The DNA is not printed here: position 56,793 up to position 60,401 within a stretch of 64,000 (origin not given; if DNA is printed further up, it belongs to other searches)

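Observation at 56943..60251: MalT-like ATPase fused to a C-terminal SARP (winged-helix + BTAD) output, next to a Ser/Thr kinase: an AfsK/AfsR-like pair in a proteobacterium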

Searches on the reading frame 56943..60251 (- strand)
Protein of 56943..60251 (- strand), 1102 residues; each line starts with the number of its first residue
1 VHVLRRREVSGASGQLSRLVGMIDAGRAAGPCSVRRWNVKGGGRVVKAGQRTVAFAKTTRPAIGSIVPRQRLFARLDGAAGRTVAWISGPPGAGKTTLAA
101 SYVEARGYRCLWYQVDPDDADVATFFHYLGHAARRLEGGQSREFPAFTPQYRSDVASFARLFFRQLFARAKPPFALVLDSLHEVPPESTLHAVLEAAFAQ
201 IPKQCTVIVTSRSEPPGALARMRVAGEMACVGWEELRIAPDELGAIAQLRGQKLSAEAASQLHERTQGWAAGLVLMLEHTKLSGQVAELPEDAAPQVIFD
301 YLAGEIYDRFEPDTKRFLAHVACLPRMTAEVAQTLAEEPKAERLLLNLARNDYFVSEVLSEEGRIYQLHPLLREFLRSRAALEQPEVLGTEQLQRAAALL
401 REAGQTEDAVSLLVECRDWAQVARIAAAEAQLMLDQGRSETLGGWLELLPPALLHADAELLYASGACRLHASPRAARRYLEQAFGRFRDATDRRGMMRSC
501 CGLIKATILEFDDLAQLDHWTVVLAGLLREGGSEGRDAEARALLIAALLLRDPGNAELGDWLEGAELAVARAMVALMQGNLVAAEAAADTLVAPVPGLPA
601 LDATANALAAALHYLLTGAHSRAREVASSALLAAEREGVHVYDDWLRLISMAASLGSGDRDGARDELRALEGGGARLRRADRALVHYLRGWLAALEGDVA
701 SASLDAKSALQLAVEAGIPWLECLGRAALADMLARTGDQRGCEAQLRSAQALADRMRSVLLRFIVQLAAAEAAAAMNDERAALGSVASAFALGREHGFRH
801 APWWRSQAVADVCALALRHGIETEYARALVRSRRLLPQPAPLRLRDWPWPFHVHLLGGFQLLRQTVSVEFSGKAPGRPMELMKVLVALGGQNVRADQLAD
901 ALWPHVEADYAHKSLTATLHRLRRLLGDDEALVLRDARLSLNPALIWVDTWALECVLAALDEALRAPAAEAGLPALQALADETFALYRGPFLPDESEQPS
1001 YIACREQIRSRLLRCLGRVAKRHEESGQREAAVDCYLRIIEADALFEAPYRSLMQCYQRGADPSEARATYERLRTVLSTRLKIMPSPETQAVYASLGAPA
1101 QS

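Call 4: search_protein_families(library=pfam, proteins=[window:56943-60251:-], max_evalue=0.01)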
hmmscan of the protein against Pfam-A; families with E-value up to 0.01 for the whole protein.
window:56943-60251:- (1102 aa): 6 families
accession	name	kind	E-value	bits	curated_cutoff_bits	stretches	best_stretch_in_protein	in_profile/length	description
PF03704.23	BTAD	-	1.3e-14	55.2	22.1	1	962-1095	12-144/146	Bacterial transcriptional activator domain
PF24883.2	NPHP3_N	-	3.7e-09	37.4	24.8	1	79-212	19-164/164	Nephrocystin 3, N-terminal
PF13191.12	AAA_16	-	1.4e-05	26.1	32.6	1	71-188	11-148/167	AAA ATPase domain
PF00486.34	Trans_reg_C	-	0.00022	21.7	26.2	1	878-930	10-61/77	Transcriptional regulatory protein, C terminal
PF13401.12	AAA_22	-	0.0011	19.7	27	1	82-184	5-96/130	AAA domain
PF05729.18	NACHT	-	0.006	16.9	26.7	0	84-221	2-138/167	NACHT domain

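Call 5: search_protein_families(library=ncbifam, proteins=[window:56943-60251:-], max_evalue=0.01)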
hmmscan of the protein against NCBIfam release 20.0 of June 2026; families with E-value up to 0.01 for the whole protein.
window:56943-60251:- (1102 aa): 3 families
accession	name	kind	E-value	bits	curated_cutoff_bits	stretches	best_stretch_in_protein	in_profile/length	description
NF003420.0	PRK04841.1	equivalog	3e-49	167.9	537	1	64-460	14-411/903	HTH-type transcriptional regulator MalT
NF006746.0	PRK09270.1-5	subfamily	0.0049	15.8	250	0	77-105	16-44/210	nucleoside/nucleotide kinase family protein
NF006744.0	PRK09270.1-3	equivalog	0.0051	16.3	281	0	70-105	11-46/213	nucleoside/nucleotide kinase family protein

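Call 6: search_solved_structures(query=window:56943-60251:-, max_evalue=0.1, show_alignments=2)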
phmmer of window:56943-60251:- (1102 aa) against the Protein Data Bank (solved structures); distinct sequences matched with E-value up to 0.1: 2.
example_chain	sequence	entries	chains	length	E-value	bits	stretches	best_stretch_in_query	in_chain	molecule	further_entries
8bob_C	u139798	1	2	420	2.2e-26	95.6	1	57-398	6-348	HTH-type transcriptional regulator MalT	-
3mw6_A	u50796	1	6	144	0.018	16.5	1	287-392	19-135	uncharacterized protein NMB1681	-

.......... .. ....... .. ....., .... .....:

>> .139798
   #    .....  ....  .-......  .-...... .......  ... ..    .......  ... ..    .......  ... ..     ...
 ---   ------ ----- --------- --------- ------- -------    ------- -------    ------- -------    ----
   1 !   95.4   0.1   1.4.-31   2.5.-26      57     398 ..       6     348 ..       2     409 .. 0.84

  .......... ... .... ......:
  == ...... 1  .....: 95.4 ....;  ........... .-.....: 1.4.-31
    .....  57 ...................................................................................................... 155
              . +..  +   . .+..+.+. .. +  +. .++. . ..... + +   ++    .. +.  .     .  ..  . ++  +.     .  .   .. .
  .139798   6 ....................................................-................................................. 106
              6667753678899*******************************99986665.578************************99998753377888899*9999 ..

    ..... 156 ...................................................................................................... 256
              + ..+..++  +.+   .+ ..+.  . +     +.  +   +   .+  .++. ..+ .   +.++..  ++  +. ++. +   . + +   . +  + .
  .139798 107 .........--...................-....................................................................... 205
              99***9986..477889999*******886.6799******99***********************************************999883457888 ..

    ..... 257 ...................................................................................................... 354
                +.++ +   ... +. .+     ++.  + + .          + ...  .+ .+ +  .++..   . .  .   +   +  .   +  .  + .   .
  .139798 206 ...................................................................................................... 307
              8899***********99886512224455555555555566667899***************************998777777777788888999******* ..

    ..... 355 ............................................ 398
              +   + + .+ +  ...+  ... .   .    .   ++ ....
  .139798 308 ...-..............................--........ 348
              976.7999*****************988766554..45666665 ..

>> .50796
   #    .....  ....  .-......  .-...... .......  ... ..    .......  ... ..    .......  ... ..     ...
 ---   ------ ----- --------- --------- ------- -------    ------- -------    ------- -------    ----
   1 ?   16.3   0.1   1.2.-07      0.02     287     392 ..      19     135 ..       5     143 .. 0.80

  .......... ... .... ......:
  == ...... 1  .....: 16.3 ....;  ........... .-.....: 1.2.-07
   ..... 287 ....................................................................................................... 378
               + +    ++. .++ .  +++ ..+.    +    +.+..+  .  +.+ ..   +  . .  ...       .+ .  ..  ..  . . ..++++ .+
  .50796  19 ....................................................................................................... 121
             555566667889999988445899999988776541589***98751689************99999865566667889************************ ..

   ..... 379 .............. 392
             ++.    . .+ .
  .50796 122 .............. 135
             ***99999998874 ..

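Call 7: find_homologous_proteins(query=window:56943-60251:-, max_evalue=0.00001)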
Query window:56943-60251:- (1102 aa): 1374 proteins with E <= 0.00001 among 8000 candidates; the best 120 are listed.
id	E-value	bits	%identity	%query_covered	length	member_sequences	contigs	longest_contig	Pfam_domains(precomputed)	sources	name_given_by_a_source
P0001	0.0e+0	2263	96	98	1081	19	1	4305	PF03704.24,PF25873.1,PF24883.3,PF13191.13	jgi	-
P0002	0.0e+0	2130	89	98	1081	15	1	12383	PF03704.24,PF25873.1,PF24883.3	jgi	jgi:LuxR family maltose regulon positive regulatory protein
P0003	0.0e+0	1896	80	98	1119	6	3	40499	PF03704.24,PF25873.1,PF24883.3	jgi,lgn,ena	-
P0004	0.0e+0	1662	72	98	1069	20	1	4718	PF03704.24,PF25873.1,PF24883.3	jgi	-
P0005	0.0e+0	1545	67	96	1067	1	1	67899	PF03704.24,PF25873.1,PF24883.3,PF13191.13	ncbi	-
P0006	0.0e+0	1523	67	96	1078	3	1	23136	PF03704.24,PF25873.1,PF24883.3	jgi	-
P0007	0.0e+0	1521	67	95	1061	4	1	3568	PF03704.24,PF25873.1,PF24883.3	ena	-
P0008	0.0e+0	1518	67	96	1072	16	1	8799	PF03704.24,PF25873.1,PF24883.3,PF13191.13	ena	-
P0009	0.0e+0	1496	66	95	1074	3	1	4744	PF03704.24,PF25873.1,PF24883.3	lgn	-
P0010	0.0e+0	1496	66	95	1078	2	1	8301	PF03704.24,PF25873.1,PF24883.3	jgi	jgi:DNA-binding SARP family transcriptional activator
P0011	0.0e+0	1486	67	96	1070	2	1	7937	PF03704.24,PF25873.1,PF24883.3,PF13401.13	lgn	-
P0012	0.0e+0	1482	65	96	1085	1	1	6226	PF03704.24,PF25873.1,PF24883.3,PF05729.19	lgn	-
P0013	0.0e+0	1467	65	96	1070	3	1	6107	PF03704.24,PF25873.1,PF24883.3,PF13191.13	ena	-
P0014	0.0e+0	1467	65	95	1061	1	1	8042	PF03704.24,PF25873.1,PF24883.3,PF13191.13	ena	-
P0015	0.0e+0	1464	65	96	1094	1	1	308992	PF03704.24,PF25873.1,PF24883.3,PF13401.13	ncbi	-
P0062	0.0e+0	1381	62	95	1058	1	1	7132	PF03704.24,PF25873.1,PF13401.13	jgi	-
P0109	0.0e+0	1348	62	95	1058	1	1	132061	PF03704.24,PF25873.1,PF24883.3,PF13191.13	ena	-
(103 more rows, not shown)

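Call 11: find_related_loci(query=A1, collection=genome_contigs, flank=10000)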
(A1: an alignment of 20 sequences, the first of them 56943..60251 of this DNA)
Query A1 (1102 aa) in genome_contigs; peptide patterns used: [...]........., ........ (x = any residue, [..] = any of these).
249 stretches matched a pattern; 189 encode a relative of the query (tblastn E <= 1e-3); the best 80 are kept; 80 distinct loci.
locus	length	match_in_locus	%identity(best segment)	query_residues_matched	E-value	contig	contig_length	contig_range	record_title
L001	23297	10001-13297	92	1-1099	0e+0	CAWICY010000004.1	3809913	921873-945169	MAG: uncultured proteobacterium isolate MFD00822.bin.1.211 genome assembly, contig: contig_20852, whole genome shotgun s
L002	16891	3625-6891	71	1-1100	0e+0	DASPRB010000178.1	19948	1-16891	MAG TPA_asm: Burkholderiales bacterium isolate SMAG_U12214 k141_1694655, whole genome shotgun sequence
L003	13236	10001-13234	72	1-1089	0e+0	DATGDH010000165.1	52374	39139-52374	MAG TPA_asm: Burkholderiales bacterium isolate SMAG_U9669 k141_89097, whole genome shotgun sequence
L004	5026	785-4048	70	1-1099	0e+0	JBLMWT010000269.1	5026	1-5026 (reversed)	MAG: Sphingomonadaceae bacterium isolate MAG275 PRJNA957066_bin54_renamed_268, whole genome shotgun sequence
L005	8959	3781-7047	72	1-1100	0e+0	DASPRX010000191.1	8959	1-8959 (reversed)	MAG TPA_asm: Burkholderiales bacterium isolate SMAG_U12236 k141_196439, whole genome shotgun sequence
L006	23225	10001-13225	67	47-1099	0e+0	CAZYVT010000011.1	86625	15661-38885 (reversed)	MAG TPA_asm: uncultured Enterobacteriaceae bacterium isolate SRP119689_co1_1 genome assembly, contig: NODE_258_length_86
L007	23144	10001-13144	66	51-1098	0e+0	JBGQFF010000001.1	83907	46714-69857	MAG: Gammaproteobacteria bacterium isolate OBJ2_061818_090_6 k141_1665249_length_83907_cov_27.8416, whole genome shotgun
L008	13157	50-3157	66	51-1098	0e+0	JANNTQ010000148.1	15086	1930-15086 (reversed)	MAG: Betaproteobacteria bacterium isolate SOY_30_metabat_87 SOY_30_k141_2840170, whole genome shotgun sequence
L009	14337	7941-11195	63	17-1100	0e+0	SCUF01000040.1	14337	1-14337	MAG: Betaproteobacteria bacterium isolate FW602_bin.24 FW602_bin.24-10488, whole genome shotgun sequence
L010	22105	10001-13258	60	14-1096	0e+0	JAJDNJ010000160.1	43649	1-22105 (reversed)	MAG: Betaproteobacteria bacterium isolate ALJrbin.28 k141_2238205, whole genome shotgun sequence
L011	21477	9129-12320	65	48-1100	0e+0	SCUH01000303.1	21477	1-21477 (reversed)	MAG: Betaproteobacteria bacterium isolate FW602_bin.30 FW602_bin.30-109552, whole genome shotgun sequence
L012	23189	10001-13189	62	51-1098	0e+0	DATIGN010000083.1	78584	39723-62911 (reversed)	MAG TPA_asm: Burkholderiales bacterium isolate SMAG_U16422 k141_1528443, whole genome shotgun sequence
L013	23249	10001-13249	60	35-1096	0e+0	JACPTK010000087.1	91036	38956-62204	MAG: Betaproteobacteria bacterium isolate NC_groundwater_730_Ag_S-0.65um_65_27 S37_SO-6_scaffold_557421, whole genome sh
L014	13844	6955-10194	61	45-1102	0e+0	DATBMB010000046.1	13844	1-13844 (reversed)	MAG TPA_asm: Burkholderiales bacterium isolate SMAG_U3987 k141_2070661, whole genome shotgun sequence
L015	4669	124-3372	61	33-1096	0e+0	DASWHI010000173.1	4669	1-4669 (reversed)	MAG TPA_asm: Burkholderiales bacterium isolate SMAG_U2838 k141_1595754, whole genome shotgun sequence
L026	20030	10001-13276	95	11-1102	0e+0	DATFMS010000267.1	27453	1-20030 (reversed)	MAG TPA_asm: Burkholderiales bacterium isolate SMAG_U9231 k141_142642, whole genome shotgun sequence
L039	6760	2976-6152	58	50-1102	0e+0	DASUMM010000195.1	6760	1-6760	MAG TPA_asm: Burkholderiales bacterium isolate SMAG_U1572 k141_590233, whole genome shotgun sequence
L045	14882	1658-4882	64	31-1102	0e+0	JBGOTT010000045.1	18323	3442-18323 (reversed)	MAG: Gammaproteobacteria bacterium isolate OBJ_0618_7090110_156 k141_8204139_length_18323_cov_95.6900, whole genome shot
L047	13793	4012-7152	51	52-1102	0e+0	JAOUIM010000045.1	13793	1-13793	MAG: Aquincola sp. isolate 4_1_Oct_SF_Bin28 4_1_Oct_SF_Bin28_scaffold_1487_c1, whole genome shotgun sequence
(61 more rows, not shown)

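Call 54: predict_structure(alignment_id=A1)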
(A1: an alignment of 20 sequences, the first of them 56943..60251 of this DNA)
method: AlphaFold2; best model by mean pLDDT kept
length: 1102 residues; sequences in the alignment: 20
mean_pLDDT: 77.7   pTM: 0.54
mean pLDDT of the five models: 77.7, 75.8, 74.1, 73.6, 72.2
residues with pLDDT >= 90: 292; 70-90: 562; 50-70: 132; < 50: 116
segments of 3 or more residues with pLDDT < 50: 1-50, 59-65, 139-141, 838-875, 948-951, 992-997
pLDDT, mean of each block of 10 residues (from residue 1): 25 26 25 24 27 59 56 82 86 80 85 86 85 65 65 83 87 89 86 89 90 85 86 84 75 76 77 76 71 71 83 88 88 90 84 72 77 87 88 93 89 92 93 81 89 93 92 89 95 92 92 87 91 67 90 84 75 81 78 71 85 85 92 84 89 88 90 69 92 87 94 91 94 90 95 91 93 87 92 87 80 81 82 60 40 44 38 51 61 68 62 77 70 75 51 65 69 70 66 48 68 86 83 89 87 90 89 91 90 77 37
secondary structure, 60 per line:
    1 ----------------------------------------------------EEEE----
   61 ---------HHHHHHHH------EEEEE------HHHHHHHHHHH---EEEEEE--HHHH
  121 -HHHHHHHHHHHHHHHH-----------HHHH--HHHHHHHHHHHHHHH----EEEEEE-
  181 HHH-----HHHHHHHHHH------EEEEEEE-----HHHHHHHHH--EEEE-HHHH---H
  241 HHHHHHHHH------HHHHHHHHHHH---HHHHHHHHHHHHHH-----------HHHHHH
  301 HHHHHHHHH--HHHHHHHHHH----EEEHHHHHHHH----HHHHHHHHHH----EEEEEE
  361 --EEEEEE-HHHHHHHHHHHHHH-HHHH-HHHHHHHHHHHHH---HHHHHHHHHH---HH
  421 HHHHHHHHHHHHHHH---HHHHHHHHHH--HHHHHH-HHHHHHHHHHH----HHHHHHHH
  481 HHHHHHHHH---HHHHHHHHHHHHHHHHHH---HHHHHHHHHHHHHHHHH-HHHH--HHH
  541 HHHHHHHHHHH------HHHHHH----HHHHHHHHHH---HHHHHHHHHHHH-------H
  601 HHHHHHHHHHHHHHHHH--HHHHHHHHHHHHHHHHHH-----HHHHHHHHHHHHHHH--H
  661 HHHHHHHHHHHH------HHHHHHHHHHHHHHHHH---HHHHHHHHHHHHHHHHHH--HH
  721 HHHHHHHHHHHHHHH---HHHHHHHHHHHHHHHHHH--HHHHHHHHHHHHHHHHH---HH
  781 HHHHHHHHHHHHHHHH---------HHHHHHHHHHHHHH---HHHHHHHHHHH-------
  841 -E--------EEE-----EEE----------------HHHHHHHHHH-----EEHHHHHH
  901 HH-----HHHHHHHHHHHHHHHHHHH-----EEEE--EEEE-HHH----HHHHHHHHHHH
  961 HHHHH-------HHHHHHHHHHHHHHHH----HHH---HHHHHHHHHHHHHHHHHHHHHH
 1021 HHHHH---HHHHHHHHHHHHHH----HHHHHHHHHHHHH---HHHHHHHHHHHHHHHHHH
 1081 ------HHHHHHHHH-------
elements in order (helices of 4 or more, strands of 3 or more residues): E53-56 H70-77 E84-88 H95-105 E109-114 H117-120 H122-137 H149-152 H155-169 E174-179 H189-198 E205-211 H217-225 E228-231 H233-236 H240-249 H256-266 H270-283 H295-309 H312-321 E326-328 H329-336 H341-350 E355-360 E363-368 H370-383 H385-388 H390-402 H406-415 H419-435 H439-448 H451-456 H458-468 H473-489 H493-510 H514-530 H532-535 H538-551 H558-563 H568-577 H581-592 H600-617 H620-637 H643-657 H660-672 H679-695 H699-716 H719-735 H739-756 H759-775 H779-796 H806-819 H823-833 E851-853 E859-861 H878-887 H895-902 H908-926 E932-935 E938-941 H950-965 H973-988 H999-1025 H1029-1042 H1047-1059 H1063-1080 H1087-1095
